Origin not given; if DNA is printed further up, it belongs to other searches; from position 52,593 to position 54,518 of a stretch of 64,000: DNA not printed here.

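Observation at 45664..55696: Nonulosonic acid (pseudaminic/legionaminic-type) pathway core, linked to two cobalamin radical SAM enzymes and a class III aminotransferase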

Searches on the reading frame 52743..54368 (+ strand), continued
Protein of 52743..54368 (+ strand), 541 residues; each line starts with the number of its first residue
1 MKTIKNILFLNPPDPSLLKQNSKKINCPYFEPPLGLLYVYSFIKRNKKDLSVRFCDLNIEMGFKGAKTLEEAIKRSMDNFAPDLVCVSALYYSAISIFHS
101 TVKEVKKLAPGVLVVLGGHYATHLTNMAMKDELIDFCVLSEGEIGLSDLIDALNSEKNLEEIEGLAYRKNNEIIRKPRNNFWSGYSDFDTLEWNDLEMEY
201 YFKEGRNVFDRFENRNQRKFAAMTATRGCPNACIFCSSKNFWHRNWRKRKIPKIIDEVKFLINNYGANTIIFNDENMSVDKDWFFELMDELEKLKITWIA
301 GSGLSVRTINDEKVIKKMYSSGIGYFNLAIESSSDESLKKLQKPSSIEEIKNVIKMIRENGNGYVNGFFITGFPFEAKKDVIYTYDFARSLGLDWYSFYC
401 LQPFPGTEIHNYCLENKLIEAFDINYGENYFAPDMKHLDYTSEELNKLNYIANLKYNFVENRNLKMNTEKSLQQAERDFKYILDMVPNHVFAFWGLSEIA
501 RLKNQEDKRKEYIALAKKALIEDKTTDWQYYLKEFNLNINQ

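Call 25: search_protein_families(library=pfam, proteins=[L011:259-1170:+, L011:2229-2750:+, L011:2756-3658:+, L011:3579-5747:+, L011:6463-7713:+, L011:7710-8552:+, L011:11569-12426:+], max_evalue=0.001)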
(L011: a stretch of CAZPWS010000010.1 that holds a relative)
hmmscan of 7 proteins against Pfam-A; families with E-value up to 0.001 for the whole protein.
L011:259-1170:+ (303 aa): 4 families
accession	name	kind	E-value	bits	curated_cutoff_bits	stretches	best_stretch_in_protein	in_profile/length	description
PF04321.23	RmlD_sub_bind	-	1e-33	117.1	27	1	19-291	2-275/287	RmlD substrate binding domain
PF01370.27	Epimerase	-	1.2e-18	67.8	20.9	1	20-230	1-239/240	NAD dependent epimerase/dehydratase family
PF16363.11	GDP_Man_Dehyd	-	1.1e-12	48.5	27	1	49-173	52-180/332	GDP-mannose 4,6 dehydratase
PF02719.21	Polysacc_synt_2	-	1.2e-08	34.9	20.2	1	51-140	56-144/293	Polysaccharide biosynthesis protein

L011:2229-2750:+ (173 aa): 3 families
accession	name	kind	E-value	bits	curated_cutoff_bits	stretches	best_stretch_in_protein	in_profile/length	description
PF13420.13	Acetyltransf_4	-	7.4e-15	55.7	24.3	1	9-165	1-154/155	Acetyltransferase (GNAT) domain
PF13302.13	Acetyltransf_3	-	1.1e-14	55.8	25.4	1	7-136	2-129/138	Acetyltransferase (GNAT) domain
PF00583.31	Acetyltransf_1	-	0.00089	20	20.7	0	28-145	12-116/116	Acetyltransferase (GNAT) family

L011:2756-3658:+ (300 aa): 1 family
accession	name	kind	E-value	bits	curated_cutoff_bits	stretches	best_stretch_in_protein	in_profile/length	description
PF00248.27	Aldo_ket_red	-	8.7e-27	94.4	24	1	10-278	3-286/291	Aldo/keto reductase family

L011:3579-5747:+ (722 aa): 3 families
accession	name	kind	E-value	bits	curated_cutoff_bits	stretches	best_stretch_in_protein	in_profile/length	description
PF00202.27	Aminotran_3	-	4.3e-40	138.1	30.5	1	320-665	11-370/403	Aminotransferase class-III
PF02348.25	CTP_transf_3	-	5.6e-32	111.8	22.6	1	32-234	2-195/217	Cytidylyltransferase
PF12804.13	NTP_transf_3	-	4e-06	27.5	27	1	45-153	15-121/160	MobA-like NTP transferase domain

L011:6463-7713:+ (416 aa): 4 families
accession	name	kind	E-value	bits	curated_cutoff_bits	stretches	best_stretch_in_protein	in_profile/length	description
PF03721.20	UDPG_MGDP_dh_N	-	8.2e-44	149.9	27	1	1-180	1-185/187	UDP-glucose/GDP-mannose dehydrogenase family, NAD binding domain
PF00984.24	UDPG_MGDP_dh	-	1.3e-22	80.2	25.4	1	196-290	1-93/94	UDP-glucose/GDP-mannose dehydrogenase family, central domain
PF03720.21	UDPG_MGDP_dh_C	-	8.2e-13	49.1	30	1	309-363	1-50/103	UDP-glucose/GDP-mannose dehydrogenase family, UDP binding domain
PF03446.21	NAD_binding_2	-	5.1e-05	23.8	21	1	2-148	1-118/161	NAD binding domain of 6-phosphogluconate dehydrogenase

L011:7710-8552:+ (280 aa): 4 families
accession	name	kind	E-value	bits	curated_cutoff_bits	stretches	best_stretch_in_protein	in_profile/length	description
PF00535.33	Glycos_transf_2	-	1.3e-16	61.4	23.3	1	8-133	1-130/168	Glycosyl transferase family 2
PF10111.15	Glyco_tranf_2_2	-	1.8e-07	31.4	27.3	1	33-109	30-107/276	Glycosyltransferase like family 2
PF13641.12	Glyco_tranf_2_3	-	5.9e-05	23.6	27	1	5-65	1-67/230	Glycosyltransferase like family 2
PF13704.12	Glyco_tranf_2_4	-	9.1e-05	23.3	27.5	1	15-101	2-89/98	Glycosyl transferase family 2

L011:11569-12426:+ (285 aa): 0 families

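Call 32: find_related_loci(query=A1, collection=metagenome_contigs, flank=10000)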
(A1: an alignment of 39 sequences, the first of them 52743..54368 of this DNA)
Query A1 (541 aa) in metagenome_contigs; peptide patterns used: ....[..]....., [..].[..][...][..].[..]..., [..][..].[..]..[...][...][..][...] (x = any residue, [..] = any of these).
600 stretches matched a pattern (row limit reached: there are more); 485 encode a relative of the query (tblastn E <= 1e-3); the best 80 are kept; 80 distinct loci.
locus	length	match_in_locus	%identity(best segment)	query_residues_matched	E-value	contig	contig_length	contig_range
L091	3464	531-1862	31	15-458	4e-65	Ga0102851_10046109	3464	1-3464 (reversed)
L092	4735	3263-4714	29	1-485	3e-55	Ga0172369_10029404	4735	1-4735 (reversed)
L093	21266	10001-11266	29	7-425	9e-54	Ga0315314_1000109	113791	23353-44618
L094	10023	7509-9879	29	2-433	4e-52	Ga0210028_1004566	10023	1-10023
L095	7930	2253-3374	30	30-423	3e-48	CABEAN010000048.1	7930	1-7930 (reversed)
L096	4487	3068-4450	27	2-458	6e-48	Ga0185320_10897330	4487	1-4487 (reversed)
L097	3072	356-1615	26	7-447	1e-46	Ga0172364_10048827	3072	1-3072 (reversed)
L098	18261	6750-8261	27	4-496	2e-45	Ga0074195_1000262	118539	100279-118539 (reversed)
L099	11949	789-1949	29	82-462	2e-45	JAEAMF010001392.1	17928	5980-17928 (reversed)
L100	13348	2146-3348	26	1-426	3e-45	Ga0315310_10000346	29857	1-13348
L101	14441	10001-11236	30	7-411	4e-45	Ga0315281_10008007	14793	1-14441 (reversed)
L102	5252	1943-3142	26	32-426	3e-45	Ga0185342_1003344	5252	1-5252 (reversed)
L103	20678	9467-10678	29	32-449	3e-44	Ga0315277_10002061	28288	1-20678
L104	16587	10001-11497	26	5-477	6e-44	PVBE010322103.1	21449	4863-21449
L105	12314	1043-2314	26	3-447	1e-42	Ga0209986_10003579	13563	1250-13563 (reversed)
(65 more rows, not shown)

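Call 33: find_encoding_contigs(protein=P0004, flank=10000, max_places=1)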
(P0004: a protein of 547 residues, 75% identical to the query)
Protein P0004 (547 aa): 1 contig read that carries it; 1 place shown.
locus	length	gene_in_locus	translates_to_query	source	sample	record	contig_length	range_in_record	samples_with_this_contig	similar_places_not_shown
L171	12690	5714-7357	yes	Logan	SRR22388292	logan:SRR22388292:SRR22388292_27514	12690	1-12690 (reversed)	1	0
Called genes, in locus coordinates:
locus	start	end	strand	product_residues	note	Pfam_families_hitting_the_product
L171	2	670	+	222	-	?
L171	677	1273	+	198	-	PF02698:DUF218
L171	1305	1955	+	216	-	-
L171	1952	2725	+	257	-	PF02348:CTP_transf_3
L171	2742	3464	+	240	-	PF13489:Methyltransf_23, PF13847:Methyltransf_31, PF08241:Methyltransf_11, PF08242:Methyltransf_12, PF13649:Methyltransf_25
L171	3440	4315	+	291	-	PF00535:Glycos_transf_2, PF13641:Glyco_tranf_2_3 (weak), PF13632:Glyco_trans_2_3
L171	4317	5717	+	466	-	PF02310:B12-binding, PF13353:Fer4_12 (faint), PF04055:Radical_SAM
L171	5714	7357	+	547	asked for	PF02310:B12-binding, PF04055:Radical_SAM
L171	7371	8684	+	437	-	PF00202:Aminotran_3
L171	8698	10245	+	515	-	-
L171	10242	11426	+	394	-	PF13439:Glyco_transf_4, PF20706:GT4-conflict (weak), PF00534:Glycos_transf_1, PF13692:Glyco_trans_1_4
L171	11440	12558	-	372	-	PF00534:Glycos_transf_1, PF13692:Glyco_trans_1_4, PF13524:Glyco_trans_1_2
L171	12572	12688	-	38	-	?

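Call 34: find_encoding_contigs(protein=P0011, flank=10000, max_places=1)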
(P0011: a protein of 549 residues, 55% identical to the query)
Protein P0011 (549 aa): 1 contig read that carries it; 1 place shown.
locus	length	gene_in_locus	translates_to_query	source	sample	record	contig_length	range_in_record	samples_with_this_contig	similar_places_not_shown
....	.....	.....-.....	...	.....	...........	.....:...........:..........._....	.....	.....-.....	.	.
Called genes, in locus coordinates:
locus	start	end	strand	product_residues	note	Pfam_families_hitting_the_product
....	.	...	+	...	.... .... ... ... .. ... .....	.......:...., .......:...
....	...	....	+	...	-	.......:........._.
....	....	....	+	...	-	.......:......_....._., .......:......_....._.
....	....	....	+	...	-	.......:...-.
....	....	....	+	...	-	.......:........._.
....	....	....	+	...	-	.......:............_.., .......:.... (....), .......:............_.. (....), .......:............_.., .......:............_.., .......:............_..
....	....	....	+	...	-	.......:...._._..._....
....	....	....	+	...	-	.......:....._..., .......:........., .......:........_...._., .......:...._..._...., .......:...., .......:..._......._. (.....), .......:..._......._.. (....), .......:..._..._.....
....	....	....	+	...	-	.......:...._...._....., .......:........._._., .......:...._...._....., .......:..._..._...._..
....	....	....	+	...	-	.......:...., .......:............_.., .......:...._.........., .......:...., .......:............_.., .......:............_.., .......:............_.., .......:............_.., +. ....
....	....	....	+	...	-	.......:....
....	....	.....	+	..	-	-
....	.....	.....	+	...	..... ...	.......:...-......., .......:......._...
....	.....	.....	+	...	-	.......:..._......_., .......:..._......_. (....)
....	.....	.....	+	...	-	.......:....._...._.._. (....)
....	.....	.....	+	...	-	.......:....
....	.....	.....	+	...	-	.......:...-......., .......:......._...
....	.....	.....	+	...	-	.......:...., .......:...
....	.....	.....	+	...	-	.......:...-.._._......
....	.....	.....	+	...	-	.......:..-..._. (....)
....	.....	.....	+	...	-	-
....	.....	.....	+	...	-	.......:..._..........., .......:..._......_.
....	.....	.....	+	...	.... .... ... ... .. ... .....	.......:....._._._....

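Call 35: find_encoding_contigs(protein=P0033, flank=10000, max_places=1)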
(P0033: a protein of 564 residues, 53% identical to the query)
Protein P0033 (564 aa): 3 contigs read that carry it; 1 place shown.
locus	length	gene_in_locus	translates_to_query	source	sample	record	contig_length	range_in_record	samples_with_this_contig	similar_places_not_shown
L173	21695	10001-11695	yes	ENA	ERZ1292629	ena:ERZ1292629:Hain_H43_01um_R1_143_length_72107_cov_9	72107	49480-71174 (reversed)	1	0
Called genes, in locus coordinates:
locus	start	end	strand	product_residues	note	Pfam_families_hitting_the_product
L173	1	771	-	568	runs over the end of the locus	?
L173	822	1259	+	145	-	PF01467:CTP_transf_like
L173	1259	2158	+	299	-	-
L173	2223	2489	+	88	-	PF12728:HTH_17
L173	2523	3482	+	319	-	PF00106:adh_short (weak), PF01073:3Beta_HSD, PF01370:Epimerase, PF02719:Polysacc_synt_2, PF04321:RmlD_sub_bind (weak), PF05368:NmrA, PF16363:GDP_Man_Dehyd, PF13460:NAD_binding_10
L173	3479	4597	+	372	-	PF01041:DegT_DnrJ_EryC1, PF00155:Aminotran_1_2, PF00266:Aminotran_5, PF01053:Cys_Met_Meta_PP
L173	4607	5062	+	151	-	PF14478:DUF4430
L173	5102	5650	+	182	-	PF20221:DUF6580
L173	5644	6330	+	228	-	PF13489:Methyltransf_23, PF05175:MTS, PF01209:Ubie_methyltran, PF03848:TehB, PF13847:Methyltransf_31, PF08241:Methyltransf_11, PF08242:Methyltransf_12, PF13649:Methyltransf_25, +2 more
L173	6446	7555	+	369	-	PF03102:NeuB, PF08666:SAF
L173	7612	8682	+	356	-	PF01041:DegT_DnrJ_EryC1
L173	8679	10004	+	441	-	PF02348:CTP_transf_3, PF02698:DUF218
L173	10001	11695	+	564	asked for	PF02310:B12-binding, PF04055:Radical_SAM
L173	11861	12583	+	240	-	PF08889:WbqC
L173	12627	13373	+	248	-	PF00483:NTP_transferase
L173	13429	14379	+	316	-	PF00106:adh_short (faint), PF01073:3Beta_HSD, PF01370:Epimerase, PF02719:Polysacc_synt_2, PF04321:RmlD_sub_bind, PF16363:GDP_Man_Dehyd, PF07993:NAD_binding_4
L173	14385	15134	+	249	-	PF23023:Anti-Pycsar_Apyc1 (weak), PF00753:Lactamase_B (weak), PF12706:Lactamase_B_2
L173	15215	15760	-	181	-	PF00293:NUDIX (weak)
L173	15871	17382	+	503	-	PF03102:NeuB, PF07385:Lyx_isomer (faint), PF07883:Cupin_2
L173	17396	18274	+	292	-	PF01370:Epimerase, PF04321:RmlD_sub_bind, PF16363:GDP_Man_Dehyd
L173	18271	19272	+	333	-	PF13353:Fer4_12 (weak), PF04055:Radical_SAM, PF13186:SPASM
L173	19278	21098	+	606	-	PF02310:B12-binding, PF04055:Radical_SAM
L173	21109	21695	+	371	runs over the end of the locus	PF00535:Glycos_transf_2, PF10111:Glyco_tranf_2_2, PF13641:Glyco_tranf_2_3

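Call 38: find_encoding_contigs(protein=P0047, flank=10000, max_places=1)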
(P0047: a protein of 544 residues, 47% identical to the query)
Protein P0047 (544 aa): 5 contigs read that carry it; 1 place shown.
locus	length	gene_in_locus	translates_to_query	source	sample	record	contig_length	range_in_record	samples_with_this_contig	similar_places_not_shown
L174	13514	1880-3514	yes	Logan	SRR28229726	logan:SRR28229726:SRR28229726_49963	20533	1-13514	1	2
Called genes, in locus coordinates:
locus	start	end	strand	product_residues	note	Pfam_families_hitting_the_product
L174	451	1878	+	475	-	PF02310:B12-binding, PF04055:Radical_SAM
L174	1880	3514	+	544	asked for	PF02310:B12-binding, PF04055:Radical_SAM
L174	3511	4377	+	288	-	PF13649:Methyltransf_25 (weak), PF08241:Methyltransf_11 (weak)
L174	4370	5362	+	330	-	PF01073:3Beta_HSD, PF01370:Epimerase, PF02719:Polysacc_synt_2, PF04321:RmlD_sub_bind (faint), PF16363:GDP_Man_Dehyd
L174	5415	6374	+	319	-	PF01408:GFO_IDH_MocA, PF02894:GFO_IDH_MocA_C, PF22725:GFO_IDH_MocA_C3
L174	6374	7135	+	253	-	PF02348:CTP_transf_3, PF12804:NTP_transf_3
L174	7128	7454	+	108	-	PF13649:Methyltransf_25 (faint)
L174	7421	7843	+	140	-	-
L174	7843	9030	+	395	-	PF01041:DegT_DnrJ_EryC1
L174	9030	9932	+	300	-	PF01370:Epimerase, PF04321:RmlD_sub_bind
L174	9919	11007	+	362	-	PF03102:NeuB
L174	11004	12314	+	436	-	PF03721:UDPG_MGDP_dh_N, PF00984:UDPG_MGDP_dh, PF03720:UDPG_MGDP_dh_C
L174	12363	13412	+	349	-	PF04055:Radical_SAM, PF13186:SPASM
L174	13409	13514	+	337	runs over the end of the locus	PF00132:Hexapep (weak)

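Call 39: find_encoding_contigs(protein=P0053, flank=10000, max_places=1)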
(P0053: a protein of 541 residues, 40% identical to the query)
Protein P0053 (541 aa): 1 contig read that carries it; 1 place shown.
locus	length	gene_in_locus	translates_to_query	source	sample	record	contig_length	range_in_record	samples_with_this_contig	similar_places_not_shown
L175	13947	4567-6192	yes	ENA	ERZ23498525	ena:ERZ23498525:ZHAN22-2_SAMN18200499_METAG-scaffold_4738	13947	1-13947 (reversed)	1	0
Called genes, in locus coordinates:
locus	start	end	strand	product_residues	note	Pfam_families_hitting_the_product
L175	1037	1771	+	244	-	PF10111:Glyco_tranf_2_2, PF00535:Glycos_transf_2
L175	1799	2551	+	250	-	PF03102:NeuB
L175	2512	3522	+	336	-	PF04055:Radical_SAM, PF13186:SPASM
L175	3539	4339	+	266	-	PF02348:CTP_transf_3, PF12804:NTP_transf_3 (weak)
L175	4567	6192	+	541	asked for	PF02310:B12-binding, PF04055:Radical_SAM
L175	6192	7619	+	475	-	PF02310:B12-binding, PF04055:Radical_SAM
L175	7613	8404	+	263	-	PF05148:Methyltransf_8 (faint), PF08241:Methyltransf_11, PF13649:Methyltransf_25 (weak)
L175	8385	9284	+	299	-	PF13641:Glyco_tranf_2_3, PF00535:Glycos_transf_2, PF10111:Glyco_tranf_2_2 (weak), PF13632:Glyco_trans_2_3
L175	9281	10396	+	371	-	-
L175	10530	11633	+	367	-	-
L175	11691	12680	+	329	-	PF13489:Methyltransf_23, PF13847:Methyltransf_31 (weak), PF08241:Methyltransf_11, PF08242:Methyltransf_12 (weak), PF13649:Methyltransf_25 (weak)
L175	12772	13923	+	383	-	PF13489:Methyltransf_23, PF08241:Methyltransf_11, PF08242:Methyltransf_12 (weak), PF22674:C2185-like_N (weak)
